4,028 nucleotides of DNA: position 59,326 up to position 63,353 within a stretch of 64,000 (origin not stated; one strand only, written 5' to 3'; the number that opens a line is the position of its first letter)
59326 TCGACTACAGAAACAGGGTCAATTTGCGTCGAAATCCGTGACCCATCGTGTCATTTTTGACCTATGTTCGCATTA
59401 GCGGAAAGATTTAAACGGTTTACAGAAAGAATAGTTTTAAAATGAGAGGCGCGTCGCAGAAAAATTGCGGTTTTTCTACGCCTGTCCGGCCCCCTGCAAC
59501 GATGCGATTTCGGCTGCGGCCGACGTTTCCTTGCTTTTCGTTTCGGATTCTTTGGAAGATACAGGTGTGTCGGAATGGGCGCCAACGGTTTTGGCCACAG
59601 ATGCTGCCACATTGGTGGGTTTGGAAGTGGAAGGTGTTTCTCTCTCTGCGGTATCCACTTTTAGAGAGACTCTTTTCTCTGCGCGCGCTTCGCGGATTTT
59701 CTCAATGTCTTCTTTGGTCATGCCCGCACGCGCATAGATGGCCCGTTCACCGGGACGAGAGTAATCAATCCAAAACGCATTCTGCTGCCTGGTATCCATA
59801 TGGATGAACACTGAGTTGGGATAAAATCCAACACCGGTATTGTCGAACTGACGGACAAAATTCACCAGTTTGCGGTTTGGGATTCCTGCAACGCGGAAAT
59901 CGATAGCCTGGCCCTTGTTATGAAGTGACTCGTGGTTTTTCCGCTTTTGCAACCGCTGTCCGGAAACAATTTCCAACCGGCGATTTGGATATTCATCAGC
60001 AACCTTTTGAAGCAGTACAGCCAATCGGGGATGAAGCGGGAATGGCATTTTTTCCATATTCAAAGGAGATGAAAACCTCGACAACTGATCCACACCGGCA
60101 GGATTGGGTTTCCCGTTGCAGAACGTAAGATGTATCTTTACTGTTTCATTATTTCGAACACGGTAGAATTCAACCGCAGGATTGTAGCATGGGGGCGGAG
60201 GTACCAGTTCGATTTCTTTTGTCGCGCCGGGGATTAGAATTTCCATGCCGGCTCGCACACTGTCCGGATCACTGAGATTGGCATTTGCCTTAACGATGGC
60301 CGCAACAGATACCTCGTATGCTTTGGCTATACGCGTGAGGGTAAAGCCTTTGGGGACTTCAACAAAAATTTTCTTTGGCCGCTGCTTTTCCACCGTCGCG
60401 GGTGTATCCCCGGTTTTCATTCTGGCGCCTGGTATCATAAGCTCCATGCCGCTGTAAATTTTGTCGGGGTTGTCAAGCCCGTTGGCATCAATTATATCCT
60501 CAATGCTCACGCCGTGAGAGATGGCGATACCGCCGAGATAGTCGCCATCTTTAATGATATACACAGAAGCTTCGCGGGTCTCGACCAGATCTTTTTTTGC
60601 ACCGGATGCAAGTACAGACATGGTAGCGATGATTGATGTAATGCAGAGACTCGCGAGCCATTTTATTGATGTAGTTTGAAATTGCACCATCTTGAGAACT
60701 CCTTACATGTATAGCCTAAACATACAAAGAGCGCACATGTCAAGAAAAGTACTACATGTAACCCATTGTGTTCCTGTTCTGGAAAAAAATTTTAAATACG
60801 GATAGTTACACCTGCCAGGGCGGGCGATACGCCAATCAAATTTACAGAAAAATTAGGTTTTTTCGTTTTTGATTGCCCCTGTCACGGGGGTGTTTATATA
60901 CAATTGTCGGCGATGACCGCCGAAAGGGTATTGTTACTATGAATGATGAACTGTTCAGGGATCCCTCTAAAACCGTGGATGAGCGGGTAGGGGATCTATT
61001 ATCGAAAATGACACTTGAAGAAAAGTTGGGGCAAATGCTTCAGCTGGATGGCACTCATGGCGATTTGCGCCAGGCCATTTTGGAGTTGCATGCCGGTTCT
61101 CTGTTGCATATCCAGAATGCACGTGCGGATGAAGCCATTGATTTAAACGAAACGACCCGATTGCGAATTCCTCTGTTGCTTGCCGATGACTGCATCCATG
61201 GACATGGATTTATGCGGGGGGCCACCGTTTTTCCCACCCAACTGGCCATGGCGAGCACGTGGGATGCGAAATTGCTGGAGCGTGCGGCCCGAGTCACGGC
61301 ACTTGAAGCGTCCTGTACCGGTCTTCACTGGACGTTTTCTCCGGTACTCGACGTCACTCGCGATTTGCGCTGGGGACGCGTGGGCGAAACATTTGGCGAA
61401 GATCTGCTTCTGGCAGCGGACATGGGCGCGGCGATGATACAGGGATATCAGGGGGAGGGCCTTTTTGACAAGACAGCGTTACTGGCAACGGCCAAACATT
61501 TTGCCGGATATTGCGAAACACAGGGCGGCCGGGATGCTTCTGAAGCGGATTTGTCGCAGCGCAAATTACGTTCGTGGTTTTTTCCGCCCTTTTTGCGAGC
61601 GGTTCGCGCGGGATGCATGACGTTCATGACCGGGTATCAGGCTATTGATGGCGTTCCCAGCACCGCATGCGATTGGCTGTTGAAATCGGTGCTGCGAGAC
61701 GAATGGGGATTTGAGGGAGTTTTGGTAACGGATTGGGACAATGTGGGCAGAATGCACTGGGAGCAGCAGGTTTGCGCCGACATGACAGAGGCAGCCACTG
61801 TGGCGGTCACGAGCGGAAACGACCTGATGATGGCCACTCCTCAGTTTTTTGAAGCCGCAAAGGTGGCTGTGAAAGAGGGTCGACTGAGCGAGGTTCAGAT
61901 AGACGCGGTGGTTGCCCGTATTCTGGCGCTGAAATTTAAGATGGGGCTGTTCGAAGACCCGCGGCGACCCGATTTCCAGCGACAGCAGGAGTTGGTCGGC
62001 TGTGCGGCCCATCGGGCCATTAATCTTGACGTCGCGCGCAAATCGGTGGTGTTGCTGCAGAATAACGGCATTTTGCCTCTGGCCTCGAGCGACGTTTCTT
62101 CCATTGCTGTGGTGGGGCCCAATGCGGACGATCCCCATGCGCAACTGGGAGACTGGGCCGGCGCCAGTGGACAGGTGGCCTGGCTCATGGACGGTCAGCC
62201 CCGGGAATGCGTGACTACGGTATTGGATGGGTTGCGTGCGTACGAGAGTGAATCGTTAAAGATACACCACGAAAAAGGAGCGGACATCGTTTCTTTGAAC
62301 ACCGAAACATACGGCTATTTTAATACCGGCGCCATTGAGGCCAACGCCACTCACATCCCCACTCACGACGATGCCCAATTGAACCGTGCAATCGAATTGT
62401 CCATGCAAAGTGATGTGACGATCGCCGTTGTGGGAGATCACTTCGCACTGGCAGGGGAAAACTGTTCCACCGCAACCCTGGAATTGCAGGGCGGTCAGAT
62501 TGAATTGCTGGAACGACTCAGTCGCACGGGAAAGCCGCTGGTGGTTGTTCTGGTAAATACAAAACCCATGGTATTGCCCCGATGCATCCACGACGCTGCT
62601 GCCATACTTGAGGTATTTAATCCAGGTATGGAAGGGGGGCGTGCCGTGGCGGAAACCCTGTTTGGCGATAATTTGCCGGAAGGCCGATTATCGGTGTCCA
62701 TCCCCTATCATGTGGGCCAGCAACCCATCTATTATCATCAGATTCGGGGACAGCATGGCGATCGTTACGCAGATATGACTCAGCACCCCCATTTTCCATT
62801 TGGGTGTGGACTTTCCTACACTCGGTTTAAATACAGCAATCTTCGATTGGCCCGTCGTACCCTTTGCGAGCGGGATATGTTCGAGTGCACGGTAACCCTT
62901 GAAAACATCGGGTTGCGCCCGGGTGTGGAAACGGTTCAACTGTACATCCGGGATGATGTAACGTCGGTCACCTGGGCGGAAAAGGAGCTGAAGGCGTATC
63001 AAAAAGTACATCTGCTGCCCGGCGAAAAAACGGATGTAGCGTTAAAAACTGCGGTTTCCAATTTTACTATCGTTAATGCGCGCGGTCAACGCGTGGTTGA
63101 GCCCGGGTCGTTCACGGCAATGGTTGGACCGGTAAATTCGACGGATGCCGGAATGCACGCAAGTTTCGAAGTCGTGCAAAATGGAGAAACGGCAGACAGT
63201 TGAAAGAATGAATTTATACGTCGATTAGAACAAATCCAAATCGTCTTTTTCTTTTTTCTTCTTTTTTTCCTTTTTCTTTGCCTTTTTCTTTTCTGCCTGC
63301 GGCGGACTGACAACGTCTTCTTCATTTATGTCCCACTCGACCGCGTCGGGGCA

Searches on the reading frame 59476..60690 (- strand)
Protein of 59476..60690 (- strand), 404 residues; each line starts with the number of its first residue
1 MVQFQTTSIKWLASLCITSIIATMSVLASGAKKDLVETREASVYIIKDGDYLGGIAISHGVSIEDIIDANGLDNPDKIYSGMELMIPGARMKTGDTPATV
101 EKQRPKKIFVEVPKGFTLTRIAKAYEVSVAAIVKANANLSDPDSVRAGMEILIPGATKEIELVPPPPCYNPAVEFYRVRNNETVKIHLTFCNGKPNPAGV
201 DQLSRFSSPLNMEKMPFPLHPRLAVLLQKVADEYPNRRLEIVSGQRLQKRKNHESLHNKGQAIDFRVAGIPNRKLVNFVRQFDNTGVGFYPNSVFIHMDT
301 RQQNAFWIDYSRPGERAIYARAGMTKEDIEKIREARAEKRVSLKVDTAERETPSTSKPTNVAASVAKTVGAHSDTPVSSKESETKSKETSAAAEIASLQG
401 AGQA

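Call 29: search_protein_families(library=pfam, proteins=[window:59476-60690:-])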
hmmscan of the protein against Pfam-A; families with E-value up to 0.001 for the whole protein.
window:59476-60690:- (404 aa): 4 families
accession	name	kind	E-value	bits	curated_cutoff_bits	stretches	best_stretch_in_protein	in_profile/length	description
PF01476.26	LysM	-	1e-22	80.2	20.9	2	44-87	1-43/43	LysM domain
PF05951.18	Peptidase_M15_2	-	1.3e-11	44.9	27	1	174-300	10-147/153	Bacterial protein of unknown function (DUF882)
PF08291.16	Peptidase_M15_3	-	3e-08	34.2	23.2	1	220-299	25-108/108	Peptidase M15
PF23473.1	LysM3_LYK4_5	-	2.9e-07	30.9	29.3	1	44-87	5-47/48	LYK4/5 LysM3 domain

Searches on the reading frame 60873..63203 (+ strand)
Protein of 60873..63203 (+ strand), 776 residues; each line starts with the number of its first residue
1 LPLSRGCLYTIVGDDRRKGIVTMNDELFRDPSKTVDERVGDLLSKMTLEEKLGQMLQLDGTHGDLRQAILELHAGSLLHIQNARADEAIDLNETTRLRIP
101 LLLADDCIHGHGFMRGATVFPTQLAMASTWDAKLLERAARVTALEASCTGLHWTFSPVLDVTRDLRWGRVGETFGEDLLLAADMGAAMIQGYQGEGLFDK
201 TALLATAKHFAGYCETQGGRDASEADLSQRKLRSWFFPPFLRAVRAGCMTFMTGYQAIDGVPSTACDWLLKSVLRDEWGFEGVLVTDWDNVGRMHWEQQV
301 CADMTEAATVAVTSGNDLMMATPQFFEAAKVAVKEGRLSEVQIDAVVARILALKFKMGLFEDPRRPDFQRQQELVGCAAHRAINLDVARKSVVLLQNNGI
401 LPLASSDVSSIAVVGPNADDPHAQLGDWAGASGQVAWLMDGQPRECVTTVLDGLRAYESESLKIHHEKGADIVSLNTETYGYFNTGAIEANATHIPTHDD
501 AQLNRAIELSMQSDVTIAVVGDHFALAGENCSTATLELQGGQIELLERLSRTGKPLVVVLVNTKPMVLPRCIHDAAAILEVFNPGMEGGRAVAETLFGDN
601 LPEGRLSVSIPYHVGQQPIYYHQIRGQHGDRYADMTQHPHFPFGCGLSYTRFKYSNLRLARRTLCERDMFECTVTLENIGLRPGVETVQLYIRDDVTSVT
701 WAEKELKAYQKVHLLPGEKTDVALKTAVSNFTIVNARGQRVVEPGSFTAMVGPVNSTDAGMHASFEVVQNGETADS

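Call 29: search_protein_families(library=pfam, proteins=[window:60873-63203:+])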
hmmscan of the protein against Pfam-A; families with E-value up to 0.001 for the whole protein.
window:60873-63203:+ (776 aa): 3 families
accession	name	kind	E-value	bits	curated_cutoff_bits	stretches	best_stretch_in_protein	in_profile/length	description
PF00933.27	Glyco_hydro_3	-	7.6e-66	223.1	27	1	47-352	1-315/316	Glycosyl hydrolase family 3 N terminal domain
PF01915.27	Glyco_hydro_3_C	-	1.2e-43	149.9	31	1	392-649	1-200/200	Glycosyl hydrolase family 3 C-terminal domain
PF14310.12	Fn3-like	-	1.5e-17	63.9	25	1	686-752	1-68/71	Fibronectin type III-like domain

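Call 63: find_encoding_contigs(protein=window:60939-63203:+, flank=10000, max_places=3)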
Protein window:60939-63203:+ (754 aa): 1 contig read that carries it; 1 place shown.
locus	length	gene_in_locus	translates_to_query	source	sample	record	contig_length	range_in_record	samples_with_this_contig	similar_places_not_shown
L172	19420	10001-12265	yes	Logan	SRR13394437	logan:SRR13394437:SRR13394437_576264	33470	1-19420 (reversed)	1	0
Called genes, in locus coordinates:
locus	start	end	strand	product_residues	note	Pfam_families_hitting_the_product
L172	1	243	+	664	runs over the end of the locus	PF02518:HATPase_c, PF00072:Response_reg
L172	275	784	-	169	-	PF01202:SKI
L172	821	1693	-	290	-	PF08501:Shikimate_dh_N, PF18317:SDH_C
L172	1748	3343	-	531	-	PF00682:HMGL-like, PF22617:HCS_D2, PF08502:LeuA_dimer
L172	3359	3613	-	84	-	-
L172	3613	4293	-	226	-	PF01578:Cytochrom_C_asm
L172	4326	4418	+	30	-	-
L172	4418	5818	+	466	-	PF00171:Aldedh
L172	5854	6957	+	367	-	PF00696:AA_kinase, PF01472:PUA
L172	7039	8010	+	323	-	-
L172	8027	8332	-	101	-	-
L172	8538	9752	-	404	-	PF01476:LysM, PF23473:LysM3_LYK4_5 (faint), PF01476:LysM, PF05951:Peptidase_M15_2, PF08291:Peptidase_M15_3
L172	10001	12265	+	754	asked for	PF00933:Glyco_hydro_3, PF01915:Glyco_hydro_3_C, PF14310:Fn3-like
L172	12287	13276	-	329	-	-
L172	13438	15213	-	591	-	PF00512:HisKA, PF02518:HATPase_c, PF00072:Response_reg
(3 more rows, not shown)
